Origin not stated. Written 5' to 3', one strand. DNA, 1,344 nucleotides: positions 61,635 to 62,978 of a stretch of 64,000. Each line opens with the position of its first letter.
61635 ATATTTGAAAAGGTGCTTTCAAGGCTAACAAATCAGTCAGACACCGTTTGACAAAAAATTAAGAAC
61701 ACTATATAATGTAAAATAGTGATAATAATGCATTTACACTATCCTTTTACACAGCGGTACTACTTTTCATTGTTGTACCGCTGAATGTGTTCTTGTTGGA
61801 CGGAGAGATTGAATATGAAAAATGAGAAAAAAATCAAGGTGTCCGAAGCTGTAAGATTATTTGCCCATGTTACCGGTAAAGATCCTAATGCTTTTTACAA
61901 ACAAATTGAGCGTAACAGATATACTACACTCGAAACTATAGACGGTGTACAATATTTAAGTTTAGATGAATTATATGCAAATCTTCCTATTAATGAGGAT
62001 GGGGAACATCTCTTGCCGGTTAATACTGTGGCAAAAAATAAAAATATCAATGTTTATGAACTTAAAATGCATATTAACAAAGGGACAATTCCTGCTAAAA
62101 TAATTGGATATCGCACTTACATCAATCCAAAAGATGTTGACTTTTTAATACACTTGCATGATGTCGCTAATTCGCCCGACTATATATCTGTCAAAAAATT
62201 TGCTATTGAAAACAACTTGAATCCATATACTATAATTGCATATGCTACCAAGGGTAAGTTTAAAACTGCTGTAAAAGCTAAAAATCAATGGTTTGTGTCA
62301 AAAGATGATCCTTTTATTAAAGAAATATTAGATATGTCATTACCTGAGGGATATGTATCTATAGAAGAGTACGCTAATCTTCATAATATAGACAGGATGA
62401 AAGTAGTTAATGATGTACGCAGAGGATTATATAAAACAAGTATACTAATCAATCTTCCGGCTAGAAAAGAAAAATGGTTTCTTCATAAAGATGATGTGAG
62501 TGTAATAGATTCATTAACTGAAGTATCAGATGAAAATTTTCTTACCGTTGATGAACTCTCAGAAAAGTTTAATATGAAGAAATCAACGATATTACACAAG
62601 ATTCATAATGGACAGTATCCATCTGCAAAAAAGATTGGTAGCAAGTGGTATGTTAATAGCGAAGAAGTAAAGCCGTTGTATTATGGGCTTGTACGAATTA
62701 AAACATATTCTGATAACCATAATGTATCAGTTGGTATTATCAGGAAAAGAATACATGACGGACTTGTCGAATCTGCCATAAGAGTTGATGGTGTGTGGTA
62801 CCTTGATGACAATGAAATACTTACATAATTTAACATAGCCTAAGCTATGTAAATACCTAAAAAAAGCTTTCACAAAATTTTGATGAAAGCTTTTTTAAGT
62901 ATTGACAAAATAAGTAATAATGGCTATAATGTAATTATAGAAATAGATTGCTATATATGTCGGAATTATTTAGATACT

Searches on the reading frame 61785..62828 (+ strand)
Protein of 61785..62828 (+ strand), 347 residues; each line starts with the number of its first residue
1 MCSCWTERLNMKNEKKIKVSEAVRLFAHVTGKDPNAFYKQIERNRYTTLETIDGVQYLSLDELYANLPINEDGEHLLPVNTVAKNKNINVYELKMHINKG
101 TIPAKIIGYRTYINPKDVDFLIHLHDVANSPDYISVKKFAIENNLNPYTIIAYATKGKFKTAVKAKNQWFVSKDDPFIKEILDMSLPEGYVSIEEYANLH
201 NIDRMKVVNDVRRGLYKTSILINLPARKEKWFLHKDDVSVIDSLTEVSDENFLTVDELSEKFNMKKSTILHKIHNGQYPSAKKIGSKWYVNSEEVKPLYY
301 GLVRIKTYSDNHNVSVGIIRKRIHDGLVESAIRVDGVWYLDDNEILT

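Call 24: search_protein_families(library=pfam, proteins=[window:61785-62828:+], max_evalue=0.001)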
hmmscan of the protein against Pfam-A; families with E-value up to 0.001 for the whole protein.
window:61785-62828:+ (347 aa): 2 families
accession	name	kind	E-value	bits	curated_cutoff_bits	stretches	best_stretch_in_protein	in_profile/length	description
PF12728.13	HTH_17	-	4.1e-12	46.6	27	1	252-295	1-43/51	Helix-turn-helix domain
PF14490.11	HHH_RecD2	-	0.00035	20.8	27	0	17-73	17-69/92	ATP-dependent RecD2 DNA helicase HHH domain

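Call 34: find_encoding_contigs(protein=window:61785-62828:+, flank=10000, max_places=4)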
Protein window:61785-62828:+ (347 aa): 24 contigs read that carry it; 4 places shown.
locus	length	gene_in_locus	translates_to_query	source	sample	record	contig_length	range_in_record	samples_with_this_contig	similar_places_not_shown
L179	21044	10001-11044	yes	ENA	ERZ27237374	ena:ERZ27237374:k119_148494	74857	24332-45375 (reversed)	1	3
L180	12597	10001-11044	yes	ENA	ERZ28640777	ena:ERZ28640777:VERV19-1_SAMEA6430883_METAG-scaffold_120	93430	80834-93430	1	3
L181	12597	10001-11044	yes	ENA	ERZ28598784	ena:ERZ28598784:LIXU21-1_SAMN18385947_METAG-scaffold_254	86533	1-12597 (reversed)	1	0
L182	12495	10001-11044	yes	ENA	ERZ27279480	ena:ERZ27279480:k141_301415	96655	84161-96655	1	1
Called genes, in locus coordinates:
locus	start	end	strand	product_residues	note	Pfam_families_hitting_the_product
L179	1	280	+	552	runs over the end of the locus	-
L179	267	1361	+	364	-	PF02368:Big_2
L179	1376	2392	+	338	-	PF01145:Band_7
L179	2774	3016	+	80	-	PF12961:DUF3850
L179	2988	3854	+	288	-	PF04203:Sortase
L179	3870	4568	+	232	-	-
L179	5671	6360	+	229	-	-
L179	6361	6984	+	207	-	-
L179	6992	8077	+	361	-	PF02899:Phage_int_SAM_1, PF13495:Phage_int_SAM_4 (weak), PF00589:Phage_integrase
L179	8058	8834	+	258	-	PF13614:AAA_31, PF01656:CbiA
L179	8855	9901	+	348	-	PF02195:ParB_N (weak)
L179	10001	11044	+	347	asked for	PF12728:HTH_17 (weak)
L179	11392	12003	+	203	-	PF04542:Sigma70_r2, PF08281:Sigma70_r4_2 (faint)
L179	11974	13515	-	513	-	PF00239:Resolvase, PF07508:Recombinase, PF13408:Zn_ribbon_recom, PF14287:DUF4368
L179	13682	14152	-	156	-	PF08281:Sigma70_r4_2 (faint), PF04545:Sigma70_r4 (weak)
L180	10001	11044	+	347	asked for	PF12728:HTH_17 (weak)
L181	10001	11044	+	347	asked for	PF12728:HTH_17 (weak)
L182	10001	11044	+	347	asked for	PF12728:HTH_17 (weak)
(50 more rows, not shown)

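Call 35: search_protein_families(library=ncbifam, proteins=[window:61785-62828:+], max_evalue=0.001)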
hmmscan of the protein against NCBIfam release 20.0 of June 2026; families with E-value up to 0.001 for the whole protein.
window:61785-62828:+ (347 aa): 2 families
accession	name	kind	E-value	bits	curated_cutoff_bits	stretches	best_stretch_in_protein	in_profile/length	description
TIGR01764.1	excise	domain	4e-07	30.3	28.8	1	252-296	1-44/49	excisionase family DNA-binding protein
NF038291.1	rep_pAB02_ORF2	subfamily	0.00032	21.1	85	0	253-277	3-27/172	plasmid replication DNA-binding protein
